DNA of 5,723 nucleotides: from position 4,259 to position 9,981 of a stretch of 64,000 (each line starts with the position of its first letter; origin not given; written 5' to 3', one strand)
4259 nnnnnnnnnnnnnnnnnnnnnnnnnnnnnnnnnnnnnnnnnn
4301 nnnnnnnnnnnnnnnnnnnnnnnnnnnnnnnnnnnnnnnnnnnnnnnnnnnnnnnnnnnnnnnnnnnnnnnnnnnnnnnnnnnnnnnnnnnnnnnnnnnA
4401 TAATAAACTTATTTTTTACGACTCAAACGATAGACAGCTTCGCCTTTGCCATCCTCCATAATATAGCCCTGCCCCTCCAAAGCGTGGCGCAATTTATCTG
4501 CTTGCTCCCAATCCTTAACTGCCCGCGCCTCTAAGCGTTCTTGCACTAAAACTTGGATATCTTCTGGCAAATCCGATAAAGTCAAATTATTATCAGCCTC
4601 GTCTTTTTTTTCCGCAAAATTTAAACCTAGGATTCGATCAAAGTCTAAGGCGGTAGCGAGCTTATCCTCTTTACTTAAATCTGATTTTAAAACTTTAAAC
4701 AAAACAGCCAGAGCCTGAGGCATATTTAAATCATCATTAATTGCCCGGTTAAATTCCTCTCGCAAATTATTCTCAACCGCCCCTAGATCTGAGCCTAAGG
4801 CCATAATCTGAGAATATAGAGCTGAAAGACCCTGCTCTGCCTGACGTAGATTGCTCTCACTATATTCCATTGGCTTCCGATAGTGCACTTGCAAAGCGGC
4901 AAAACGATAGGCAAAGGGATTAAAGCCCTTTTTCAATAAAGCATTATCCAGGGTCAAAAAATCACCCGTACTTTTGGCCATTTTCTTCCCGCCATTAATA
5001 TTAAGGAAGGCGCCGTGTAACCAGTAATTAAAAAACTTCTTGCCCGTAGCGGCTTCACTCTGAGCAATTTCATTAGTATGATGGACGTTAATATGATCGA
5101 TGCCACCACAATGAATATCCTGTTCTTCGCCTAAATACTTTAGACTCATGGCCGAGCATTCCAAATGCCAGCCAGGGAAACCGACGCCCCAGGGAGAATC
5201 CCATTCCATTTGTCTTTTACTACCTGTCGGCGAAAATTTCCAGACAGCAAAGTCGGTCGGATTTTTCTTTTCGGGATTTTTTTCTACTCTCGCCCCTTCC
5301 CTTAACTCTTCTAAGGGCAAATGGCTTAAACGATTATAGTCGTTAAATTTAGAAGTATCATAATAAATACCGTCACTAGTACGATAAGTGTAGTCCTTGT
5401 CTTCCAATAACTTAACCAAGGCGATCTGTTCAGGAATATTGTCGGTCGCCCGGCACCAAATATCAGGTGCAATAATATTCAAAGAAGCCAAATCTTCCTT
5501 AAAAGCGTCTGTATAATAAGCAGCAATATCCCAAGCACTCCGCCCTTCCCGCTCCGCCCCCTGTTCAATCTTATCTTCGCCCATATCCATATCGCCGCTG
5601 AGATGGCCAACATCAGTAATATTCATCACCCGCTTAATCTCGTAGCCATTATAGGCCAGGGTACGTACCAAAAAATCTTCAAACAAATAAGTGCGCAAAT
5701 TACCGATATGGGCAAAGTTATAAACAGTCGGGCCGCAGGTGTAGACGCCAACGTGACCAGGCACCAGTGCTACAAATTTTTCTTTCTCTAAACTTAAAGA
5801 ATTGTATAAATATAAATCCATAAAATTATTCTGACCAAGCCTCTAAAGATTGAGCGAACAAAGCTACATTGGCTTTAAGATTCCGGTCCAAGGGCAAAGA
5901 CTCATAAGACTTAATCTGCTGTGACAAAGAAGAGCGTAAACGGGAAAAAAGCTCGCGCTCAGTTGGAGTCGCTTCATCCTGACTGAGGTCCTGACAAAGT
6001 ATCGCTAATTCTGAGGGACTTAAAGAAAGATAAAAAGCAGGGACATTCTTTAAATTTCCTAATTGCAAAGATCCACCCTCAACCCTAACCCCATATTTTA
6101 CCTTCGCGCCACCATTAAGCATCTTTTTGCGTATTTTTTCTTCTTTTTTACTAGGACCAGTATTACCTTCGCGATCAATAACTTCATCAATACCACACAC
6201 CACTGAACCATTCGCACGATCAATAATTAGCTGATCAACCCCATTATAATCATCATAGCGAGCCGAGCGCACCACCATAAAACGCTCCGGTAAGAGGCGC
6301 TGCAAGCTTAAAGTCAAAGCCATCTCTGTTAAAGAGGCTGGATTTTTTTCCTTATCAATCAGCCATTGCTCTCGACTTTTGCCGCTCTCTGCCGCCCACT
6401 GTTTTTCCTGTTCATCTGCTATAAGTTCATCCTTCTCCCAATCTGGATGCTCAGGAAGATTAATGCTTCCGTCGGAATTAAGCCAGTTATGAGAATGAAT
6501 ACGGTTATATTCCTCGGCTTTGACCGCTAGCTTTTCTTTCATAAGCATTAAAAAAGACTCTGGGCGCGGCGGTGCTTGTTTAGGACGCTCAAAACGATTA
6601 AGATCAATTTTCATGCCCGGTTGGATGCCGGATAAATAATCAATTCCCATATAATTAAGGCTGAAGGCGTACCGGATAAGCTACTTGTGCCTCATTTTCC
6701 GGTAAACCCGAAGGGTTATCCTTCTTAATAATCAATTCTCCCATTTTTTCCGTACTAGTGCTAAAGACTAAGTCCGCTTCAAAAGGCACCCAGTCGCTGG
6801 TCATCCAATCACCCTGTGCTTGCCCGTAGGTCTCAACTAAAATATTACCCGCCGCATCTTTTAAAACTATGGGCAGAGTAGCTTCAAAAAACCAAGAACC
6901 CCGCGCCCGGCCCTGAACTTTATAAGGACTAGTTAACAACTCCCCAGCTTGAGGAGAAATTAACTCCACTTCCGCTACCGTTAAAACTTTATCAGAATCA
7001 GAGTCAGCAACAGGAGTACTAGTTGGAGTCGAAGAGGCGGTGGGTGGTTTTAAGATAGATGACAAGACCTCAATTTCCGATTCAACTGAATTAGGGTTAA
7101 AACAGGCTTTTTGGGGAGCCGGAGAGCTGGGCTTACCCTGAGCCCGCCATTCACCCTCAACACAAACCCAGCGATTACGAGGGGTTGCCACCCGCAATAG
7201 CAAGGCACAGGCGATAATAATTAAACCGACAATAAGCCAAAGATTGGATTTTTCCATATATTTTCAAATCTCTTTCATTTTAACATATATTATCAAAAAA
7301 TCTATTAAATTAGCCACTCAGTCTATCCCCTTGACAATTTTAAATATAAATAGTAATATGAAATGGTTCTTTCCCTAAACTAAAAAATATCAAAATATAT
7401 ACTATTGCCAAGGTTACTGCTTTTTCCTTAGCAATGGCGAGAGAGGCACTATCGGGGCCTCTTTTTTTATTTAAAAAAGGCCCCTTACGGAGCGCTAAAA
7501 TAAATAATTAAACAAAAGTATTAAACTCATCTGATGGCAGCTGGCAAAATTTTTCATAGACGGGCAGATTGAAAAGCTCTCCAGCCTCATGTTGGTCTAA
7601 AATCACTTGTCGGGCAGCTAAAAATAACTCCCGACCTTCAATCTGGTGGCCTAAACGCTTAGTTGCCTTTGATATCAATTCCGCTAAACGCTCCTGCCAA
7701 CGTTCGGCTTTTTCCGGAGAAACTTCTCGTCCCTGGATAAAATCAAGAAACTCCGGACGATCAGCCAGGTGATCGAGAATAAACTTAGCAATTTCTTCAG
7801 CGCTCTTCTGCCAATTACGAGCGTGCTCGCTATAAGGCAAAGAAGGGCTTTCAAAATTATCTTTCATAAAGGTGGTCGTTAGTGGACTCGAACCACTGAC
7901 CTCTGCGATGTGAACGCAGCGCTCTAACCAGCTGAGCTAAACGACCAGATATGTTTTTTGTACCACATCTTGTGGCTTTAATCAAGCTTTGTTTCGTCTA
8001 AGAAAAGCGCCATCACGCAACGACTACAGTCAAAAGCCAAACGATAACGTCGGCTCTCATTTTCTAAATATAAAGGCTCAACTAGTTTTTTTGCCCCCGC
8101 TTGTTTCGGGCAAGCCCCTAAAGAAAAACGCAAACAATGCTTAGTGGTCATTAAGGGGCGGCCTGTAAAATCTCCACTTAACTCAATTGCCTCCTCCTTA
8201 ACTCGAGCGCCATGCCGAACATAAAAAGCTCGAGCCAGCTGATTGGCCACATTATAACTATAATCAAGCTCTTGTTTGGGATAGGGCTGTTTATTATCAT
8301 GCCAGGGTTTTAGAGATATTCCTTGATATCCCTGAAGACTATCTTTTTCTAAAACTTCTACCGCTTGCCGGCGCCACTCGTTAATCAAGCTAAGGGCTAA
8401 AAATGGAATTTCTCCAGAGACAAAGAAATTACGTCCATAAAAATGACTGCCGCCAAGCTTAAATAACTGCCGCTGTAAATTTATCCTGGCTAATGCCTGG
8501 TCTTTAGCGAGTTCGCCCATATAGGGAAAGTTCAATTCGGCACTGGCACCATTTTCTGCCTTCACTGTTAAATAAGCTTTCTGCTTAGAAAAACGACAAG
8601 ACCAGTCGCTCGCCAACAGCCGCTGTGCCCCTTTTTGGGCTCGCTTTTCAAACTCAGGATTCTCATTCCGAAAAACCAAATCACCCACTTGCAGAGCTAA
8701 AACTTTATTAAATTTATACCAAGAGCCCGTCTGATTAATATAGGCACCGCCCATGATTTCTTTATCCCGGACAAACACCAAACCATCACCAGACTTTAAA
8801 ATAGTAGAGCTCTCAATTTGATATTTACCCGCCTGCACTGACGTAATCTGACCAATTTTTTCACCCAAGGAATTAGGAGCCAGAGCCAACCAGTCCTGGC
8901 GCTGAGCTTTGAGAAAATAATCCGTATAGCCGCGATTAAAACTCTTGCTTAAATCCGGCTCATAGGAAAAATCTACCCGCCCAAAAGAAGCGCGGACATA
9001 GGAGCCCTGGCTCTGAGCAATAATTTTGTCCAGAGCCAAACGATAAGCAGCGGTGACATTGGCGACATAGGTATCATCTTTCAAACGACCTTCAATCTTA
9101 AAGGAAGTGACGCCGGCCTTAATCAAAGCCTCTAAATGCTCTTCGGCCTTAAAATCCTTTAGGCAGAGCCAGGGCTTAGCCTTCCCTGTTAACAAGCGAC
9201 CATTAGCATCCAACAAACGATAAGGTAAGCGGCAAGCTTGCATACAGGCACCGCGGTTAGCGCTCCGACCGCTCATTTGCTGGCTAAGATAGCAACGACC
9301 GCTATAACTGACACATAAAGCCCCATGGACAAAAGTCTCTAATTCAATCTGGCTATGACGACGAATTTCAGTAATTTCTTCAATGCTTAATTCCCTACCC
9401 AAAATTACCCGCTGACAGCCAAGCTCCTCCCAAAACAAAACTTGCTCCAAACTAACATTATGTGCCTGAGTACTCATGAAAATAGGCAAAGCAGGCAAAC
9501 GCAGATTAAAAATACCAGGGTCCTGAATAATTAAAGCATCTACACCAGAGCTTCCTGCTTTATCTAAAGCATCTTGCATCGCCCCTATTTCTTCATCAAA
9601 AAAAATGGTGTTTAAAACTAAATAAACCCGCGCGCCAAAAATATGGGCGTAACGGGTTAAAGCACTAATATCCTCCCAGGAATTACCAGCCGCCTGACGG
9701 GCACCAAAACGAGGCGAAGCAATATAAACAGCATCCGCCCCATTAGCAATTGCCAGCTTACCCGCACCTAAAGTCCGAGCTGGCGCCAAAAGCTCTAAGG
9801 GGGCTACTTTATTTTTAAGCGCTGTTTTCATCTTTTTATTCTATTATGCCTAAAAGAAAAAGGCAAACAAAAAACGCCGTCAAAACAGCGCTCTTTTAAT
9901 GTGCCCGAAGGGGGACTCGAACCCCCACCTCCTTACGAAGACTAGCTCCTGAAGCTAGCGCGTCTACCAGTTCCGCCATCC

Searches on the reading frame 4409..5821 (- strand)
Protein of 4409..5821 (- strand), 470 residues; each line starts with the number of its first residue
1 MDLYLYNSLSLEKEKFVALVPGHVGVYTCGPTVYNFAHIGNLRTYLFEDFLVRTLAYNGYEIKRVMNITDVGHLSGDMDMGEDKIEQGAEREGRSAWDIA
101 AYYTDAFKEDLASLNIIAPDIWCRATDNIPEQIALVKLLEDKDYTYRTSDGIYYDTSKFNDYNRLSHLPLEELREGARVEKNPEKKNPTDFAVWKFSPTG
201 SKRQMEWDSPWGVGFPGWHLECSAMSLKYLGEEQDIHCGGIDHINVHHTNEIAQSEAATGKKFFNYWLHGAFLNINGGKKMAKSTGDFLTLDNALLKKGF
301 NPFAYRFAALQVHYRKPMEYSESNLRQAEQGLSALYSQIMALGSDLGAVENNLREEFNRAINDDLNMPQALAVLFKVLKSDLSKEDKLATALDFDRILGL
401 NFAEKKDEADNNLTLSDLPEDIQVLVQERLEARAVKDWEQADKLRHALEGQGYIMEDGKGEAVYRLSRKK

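Call 100: search_protein_families(library=pfam, proteins=[window:4409-5821:-], max_evalue=0.00001)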
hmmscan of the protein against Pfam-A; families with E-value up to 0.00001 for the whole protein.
window:4409-5821:- (470 aa): 3 families
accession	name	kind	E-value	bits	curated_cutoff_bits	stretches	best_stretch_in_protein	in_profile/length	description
PF01406.26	tRNA-synt_1e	-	6.2e-91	305.3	27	1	17-329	3-300/301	tRNA synthetases class I (C) catalytic domain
PF09334.17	tRNA-synt_1g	-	1e-07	31.5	20.1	1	35-158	12-126/391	tRNA synthetases class I (M)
PF23493.1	CysS_C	-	8.6e-07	29.4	23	1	416-465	2-51/51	Cysteinyl-tRNA ligase anticodon binding domain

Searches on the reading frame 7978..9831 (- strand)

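Call 100: search_protein_families(library=pfam, proteins=[window:7978-9831:-], max_evalue=0.00001)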
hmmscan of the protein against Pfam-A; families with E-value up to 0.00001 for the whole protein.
window:7978-9831:- (617 aa): 2 families
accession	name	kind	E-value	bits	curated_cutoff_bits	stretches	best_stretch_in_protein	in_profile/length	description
PF01136.24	Peptidase_U32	-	2e-71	240.4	22.4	1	84-311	3-231/233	Peptidase family U32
PF12392.13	DUF3656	-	2.2e-14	54.5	22.1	1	386-497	1-107/109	Collagenase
